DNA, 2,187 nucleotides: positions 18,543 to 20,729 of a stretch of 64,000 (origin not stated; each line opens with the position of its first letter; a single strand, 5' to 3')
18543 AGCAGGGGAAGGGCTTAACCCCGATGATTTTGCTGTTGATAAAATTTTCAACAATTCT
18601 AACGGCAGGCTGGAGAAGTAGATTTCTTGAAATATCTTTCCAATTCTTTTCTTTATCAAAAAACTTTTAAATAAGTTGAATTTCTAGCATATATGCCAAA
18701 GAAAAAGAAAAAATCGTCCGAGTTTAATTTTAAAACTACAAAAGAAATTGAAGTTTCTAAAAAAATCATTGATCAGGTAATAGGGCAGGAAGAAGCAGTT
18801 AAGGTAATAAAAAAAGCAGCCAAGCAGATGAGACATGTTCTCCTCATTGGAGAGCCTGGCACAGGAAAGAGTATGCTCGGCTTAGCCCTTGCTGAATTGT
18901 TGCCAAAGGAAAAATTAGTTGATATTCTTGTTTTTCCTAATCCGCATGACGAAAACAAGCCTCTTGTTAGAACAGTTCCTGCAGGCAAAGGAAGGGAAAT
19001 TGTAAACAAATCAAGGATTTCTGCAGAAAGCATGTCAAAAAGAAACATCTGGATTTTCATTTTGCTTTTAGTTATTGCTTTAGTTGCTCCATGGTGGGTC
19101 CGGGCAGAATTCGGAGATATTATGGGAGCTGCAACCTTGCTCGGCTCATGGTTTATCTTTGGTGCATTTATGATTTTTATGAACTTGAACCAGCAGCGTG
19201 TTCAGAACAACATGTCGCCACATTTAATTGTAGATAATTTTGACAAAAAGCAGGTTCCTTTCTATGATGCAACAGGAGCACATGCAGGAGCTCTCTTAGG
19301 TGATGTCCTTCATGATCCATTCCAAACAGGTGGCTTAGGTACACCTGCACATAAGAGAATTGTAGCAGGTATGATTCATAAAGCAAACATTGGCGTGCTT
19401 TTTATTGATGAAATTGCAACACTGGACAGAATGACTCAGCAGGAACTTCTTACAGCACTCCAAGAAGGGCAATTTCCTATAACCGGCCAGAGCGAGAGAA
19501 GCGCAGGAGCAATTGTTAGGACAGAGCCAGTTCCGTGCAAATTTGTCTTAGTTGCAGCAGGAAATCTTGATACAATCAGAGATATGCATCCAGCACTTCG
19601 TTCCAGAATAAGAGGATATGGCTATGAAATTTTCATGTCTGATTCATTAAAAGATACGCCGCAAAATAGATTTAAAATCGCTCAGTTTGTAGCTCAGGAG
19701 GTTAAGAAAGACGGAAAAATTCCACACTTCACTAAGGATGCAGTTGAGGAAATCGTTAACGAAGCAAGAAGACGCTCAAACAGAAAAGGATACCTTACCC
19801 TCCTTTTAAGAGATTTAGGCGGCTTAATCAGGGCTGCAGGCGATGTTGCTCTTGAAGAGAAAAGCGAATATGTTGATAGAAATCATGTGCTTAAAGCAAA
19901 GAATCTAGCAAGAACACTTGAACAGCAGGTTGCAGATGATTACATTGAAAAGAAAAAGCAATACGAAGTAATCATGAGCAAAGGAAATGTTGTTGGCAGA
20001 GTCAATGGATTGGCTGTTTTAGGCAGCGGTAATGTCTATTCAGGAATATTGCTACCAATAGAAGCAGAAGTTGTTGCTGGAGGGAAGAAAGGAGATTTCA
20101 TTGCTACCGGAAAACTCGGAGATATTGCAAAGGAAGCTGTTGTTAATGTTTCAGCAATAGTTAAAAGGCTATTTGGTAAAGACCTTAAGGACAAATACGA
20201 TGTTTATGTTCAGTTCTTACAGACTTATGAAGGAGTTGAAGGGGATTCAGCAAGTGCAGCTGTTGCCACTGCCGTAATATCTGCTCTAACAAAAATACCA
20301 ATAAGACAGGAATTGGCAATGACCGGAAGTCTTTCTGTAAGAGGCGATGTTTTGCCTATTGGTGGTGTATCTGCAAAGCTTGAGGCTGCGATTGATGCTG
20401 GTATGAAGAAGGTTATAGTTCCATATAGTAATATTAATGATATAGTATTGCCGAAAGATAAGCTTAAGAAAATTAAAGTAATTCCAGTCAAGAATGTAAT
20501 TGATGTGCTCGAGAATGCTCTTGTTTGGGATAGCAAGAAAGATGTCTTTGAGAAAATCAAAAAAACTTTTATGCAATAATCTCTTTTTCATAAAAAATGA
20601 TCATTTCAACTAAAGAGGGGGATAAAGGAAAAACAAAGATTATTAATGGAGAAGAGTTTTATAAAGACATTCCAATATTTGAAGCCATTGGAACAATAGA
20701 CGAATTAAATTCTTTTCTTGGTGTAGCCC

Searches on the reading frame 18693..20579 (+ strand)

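Call 54: search_protein_families(library=pfam, proteins=[window:18693-20579:+], max_evalue=0.01)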
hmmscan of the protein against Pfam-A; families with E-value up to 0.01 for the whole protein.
window:18693-20579:+ (628 aa): 19 families
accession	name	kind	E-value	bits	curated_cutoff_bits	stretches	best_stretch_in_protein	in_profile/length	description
PF05362.19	Lon_C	-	4.7e-34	118.2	21.1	1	414-611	7-204/205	Lon protease (S16) C-terminal proteolytic domain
PF01078.27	Mg_chelatase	-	1.5e-13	51.1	20.3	2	27-74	3-50/207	Magnesium chelatase, subunit ChlI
PF00158.32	Sigma54_activat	-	4.2e-13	49.7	20.2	2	219-269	81-130/168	Sigma-54 interaction domain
PF07728.20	AAA_5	-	8.8e-10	39.2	22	2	48-73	1-27/139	AAA domain (dynein-related subfamily)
PF14532.12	Sigma54_activ_2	-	3.8e-07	30.9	25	0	38-92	13-65/138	Sigma-54 interaction domain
PF20436.4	LonB_AAA-LID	-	1.4e-06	28.7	22.4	1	345-402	1-58/65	Archaeal LonB, AAA+ ATPase LID domain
PF05496.18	RuvB_N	-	3.1e-06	27.5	27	0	27-68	7-55/159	Holliday junction DNA helicase RuvB P-loop domain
PF00004.35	AAA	-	5.1e-06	27.4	21.2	0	49-70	1-22/131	ATPase family associated with various cellular activities (AAA)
PF13541.12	ChlI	-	6.4e-06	26.5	27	1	477-580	20-121/121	Subunit ChlI of Mg-chelatase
PF13191.12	AAA_16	-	1e-05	26.6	32.6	1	39-92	12-67/167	AAA ATPase domain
PF13401.12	AAA_22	-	1.8e-05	25.5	27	1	47-95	6-54/130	AAA domain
PF20030.5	bpMoxR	-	2.2e-05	24.1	27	1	20-70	5-55/205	MoxR domain in the MoxR-vWA-beta-propeller ternary systems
PF13654.12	AAA_32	-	6.3e-05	23.4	21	1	198-291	13-108/133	LonB-like, AAA domain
PF00493.29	MCM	-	7.6e-05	22.4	23.3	0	21-73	32-84/224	MCM P-loop domain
PF20720.3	nSTAND3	-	0.001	19.2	27.2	1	34-70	5-41/155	Novel STAND NTPase 3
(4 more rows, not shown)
